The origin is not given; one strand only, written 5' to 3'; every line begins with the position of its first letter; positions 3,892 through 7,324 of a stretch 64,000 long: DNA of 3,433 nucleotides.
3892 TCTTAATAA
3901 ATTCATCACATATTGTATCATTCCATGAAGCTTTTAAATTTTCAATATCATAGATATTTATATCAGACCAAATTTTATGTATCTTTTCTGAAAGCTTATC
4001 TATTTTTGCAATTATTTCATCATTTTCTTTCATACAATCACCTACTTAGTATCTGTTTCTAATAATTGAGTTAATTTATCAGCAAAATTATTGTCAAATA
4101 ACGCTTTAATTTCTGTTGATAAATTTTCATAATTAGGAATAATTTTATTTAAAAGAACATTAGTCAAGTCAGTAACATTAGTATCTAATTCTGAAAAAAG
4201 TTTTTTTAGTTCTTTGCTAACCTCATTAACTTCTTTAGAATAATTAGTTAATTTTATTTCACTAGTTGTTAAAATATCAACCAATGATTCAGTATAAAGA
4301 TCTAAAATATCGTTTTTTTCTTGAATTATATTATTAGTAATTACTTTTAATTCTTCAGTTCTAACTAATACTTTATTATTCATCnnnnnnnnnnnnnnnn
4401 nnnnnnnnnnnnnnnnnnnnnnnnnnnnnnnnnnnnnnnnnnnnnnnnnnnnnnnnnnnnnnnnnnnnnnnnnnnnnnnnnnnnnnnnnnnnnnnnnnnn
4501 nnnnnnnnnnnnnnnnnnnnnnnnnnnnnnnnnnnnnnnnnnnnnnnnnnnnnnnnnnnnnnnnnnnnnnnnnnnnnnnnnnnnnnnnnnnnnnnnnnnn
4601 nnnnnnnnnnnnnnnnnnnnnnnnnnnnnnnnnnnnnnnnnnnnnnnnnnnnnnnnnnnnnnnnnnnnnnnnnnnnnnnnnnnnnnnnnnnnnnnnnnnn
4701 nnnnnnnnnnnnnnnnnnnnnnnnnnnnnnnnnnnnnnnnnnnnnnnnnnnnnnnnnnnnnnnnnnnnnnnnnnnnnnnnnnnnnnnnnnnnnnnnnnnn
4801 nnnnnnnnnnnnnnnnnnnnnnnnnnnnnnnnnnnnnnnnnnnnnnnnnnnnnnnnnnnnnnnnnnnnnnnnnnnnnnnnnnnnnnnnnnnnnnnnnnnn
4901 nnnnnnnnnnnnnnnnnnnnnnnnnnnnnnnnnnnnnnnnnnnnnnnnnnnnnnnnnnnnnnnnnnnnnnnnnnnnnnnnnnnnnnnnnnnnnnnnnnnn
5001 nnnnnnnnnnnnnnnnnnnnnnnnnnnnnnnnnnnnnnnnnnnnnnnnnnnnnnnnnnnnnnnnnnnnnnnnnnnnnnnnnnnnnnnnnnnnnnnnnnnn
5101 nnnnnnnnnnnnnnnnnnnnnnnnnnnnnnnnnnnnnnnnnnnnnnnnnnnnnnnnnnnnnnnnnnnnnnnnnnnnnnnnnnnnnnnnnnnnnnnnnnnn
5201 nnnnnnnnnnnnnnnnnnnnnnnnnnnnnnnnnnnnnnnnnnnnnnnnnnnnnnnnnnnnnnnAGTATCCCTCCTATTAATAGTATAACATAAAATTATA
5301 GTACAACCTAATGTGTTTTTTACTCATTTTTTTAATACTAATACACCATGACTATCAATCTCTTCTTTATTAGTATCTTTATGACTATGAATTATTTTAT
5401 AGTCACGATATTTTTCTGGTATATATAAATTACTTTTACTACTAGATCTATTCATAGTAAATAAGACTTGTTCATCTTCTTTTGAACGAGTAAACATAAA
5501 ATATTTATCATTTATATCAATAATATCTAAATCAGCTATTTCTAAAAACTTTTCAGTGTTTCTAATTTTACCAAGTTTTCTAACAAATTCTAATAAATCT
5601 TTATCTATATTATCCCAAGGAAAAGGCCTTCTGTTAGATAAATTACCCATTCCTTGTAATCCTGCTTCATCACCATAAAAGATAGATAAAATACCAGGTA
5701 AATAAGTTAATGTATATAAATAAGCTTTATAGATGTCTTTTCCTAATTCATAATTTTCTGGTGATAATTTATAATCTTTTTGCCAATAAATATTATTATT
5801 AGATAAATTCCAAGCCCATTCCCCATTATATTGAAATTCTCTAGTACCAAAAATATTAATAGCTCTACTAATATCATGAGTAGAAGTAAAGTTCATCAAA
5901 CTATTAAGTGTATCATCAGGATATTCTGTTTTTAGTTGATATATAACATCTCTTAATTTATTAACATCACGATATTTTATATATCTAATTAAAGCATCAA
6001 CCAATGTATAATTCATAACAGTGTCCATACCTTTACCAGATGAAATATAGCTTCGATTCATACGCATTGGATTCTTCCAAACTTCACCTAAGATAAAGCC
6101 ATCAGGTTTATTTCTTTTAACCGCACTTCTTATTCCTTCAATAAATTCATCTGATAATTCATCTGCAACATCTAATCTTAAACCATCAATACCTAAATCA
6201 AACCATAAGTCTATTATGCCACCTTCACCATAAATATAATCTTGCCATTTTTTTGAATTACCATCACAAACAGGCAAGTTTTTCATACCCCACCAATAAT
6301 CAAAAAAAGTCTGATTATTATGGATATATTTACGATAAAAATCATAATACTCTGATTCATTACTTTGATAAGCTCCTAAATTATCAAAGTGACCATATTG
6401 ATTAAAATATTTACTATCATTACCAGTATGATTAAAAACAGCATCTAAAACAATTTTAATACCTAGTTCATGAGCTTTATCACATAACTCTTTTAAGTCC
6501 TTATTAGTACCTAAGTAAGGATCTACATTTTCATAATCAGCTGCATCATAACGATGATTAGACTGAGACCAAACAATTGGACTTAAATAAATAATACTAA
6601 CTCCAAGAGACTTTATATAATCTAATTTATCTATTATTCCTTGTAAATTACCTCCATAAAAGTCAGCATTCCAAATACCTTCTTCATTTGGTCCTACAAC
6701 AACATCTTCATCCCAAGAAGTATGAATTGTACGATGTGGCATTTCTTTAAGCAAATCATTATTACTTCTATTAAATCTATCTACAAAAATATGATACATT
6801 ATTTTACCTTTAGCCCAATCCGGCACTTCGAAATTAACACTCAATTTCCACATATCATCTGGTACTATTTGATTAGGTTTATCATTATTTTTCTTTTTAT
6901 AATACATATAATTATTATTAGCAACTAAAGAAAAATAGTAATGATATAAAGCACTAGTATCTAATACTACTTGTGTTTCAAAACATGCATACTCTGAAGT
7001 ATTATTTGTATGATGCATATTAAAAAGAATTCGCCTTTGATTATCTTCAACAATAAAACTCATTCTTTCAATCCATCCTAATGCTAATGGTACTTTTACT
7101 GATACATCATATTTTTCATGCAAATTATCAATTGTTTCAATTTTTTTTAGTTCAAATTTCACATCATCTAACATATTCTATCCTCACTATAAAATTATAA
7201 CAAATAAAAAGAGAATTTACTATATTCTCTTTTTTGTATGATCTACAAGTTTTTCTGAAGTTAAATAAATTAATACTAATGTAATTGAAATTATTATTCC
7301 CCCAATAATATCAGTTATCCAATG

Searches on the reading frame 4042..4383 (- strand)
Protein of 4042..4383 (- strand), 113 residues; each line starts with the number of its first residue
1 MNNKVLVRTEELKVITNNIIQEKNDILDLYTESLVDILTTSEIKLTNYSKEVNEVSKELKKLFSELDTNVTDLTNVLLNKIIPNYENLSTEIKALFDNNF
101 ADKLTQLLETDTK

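Call 3: search_protein_families(library=pfam, proteins=[window:4042-4383:-], max_evalue=1)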
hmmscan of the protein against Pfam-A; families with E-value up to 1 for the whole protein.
window:4042-4383:- (113 aa): 10 families
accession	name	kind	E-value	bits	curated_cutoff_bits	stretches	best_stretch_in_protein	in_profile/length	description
PF13315.11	DUF4085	-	0.0059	16.7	24.1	1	9-108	35-132/205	Protein of unknown function (DUF4085)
PF07373.16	CAMP_factor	-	0.0064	16.4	23.3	1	14-93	3-80/219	CAMP factor (Cfa)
PF18071.7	HMW1C_N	-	0.018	15.4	27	1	49-109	13-72/146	HMW1C N-terminal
PF24850.1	CC_BshC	-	0.022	15.1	27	1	5-111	8-112/159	Bacillithiol biosynthesis BshC, C-terminal coiled-coil domain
PF08161.18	RRP12_HEAT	-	0.026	14.3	26.8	1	44-111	152-226/290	Ribosomal RNA-processing protein 12, HEAT repeats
PF14676.12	FANCI_S2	-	0.029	15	37.8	1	6-62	50-106/156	FANCI solenoid 2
PF22481.1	DUF6985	-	0.094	13.7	24.5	1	31-97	12-76/148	Domain of unknown function (DUF6985)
PF04513.17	Baculo_PEP_C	-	0.29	11.6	38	1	12-110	36-133/140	Baculovirus polyhedron envelope protein, PEP, C terminus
PF06156.18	YabA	-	0.66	11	30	1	5-65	20-79/103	Initiation control protein YabA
PF20955.3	Caud_bapl16_4th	-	0.83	10.3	27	1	8-40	15-43/72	Phage tail base-plate attachment protein C-terminal barrel domain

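Call 4: search_protein_families(library=ncbifam, proteins=[window:4042-4383:-], max_evalue=1)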
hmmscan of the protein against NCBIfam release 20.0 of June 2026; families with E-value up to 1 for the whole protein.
window:4042-4383:- (113 aa): 5 families
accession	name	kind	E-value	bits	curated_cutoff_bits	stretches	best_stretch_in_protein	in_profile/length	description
NF004384.0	PRK05748.1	equivalog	0.012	14.2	525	1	7-74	296-362/452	replicative DNA helicase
NF001544.0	PRK00373.1-3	equivalog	0.047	13.5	253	1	51-105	145-198/216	V-type ATP synthase subunit D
NF005034.0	PRK06446.1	subfamily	0.048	12.5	369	1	23-81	204-262/436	hypothetical protein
NF003755.0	PRK05346.2-6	equivalog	0.057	12.3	563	1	9-87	84-159/310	Na(+)-translocating NADH-quinone reductase subunit C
NF058576.1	EntV_fam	equivalog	0.14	12.2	130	1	41-87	27-68/162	EntV family bacteriocin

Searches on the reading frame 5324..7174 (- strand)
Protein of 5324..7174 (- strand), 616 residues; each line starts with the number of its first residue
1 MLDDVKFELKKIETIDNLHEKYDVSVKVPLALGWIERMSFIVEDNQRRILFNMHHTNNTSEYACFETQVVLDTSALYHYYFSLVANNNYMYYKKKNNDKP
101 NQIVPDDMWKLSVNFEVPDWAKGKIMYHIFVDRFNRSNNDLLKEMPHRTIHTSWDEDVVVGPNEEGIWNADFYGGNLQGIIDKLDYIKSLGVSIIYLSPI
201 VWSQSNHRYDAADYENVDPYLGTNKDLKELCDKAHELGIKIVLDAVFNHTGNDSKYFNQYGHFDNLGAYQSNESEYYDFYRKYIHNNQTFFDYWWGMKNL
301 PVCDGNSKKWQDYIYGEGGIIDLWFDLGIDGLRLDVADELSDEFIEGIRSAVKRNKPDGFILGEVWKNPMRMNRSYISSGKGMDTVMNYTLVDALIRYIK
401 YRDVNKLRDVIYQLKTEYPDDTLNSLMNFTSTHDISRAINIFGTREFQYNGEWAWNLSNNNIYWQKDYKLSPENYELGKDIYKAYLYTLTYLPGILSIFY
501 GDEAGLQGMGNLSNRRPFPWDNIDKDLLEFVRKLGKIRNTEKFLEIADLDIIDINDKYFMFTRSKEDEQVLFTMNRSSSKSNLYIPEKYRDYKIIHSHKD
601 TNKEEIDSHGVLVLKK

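Call 3: search_protein_families(library=pfam, proteins=[window:5324-7174:-], max_evalue=1)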
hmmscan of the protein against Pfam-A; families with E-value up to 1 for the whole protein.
window:5324-7174:- (616 aa): 5 families
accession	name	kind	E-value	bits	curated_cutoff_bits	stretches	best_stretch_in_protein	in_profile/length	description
PF00128.31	Alpha-amylase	-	4.1e-48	165.1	22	1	129-510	2-360/446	Alpha amylase, catalytic domain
PF16657.11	Malt_amylase_C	-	0.00056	20.4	27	1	555-591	10-45/75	Maltogenic Amylase, C-terminal domain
PF14701.12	hDGE_amylase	-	0.00075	19.2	27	1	180-259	24-112/439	Glycogen debranching enzyme, glucanotransferase domain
PF08533.16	Glyco_hydro_42C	-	0.019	15.1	21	1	562-616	6-58/58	Beta-galactosidase C-terminal domain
PF23915.1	SusG_C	-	0.12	13.1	27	1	561-605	4-49/62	Alpha-amylase SusG C-terminal domain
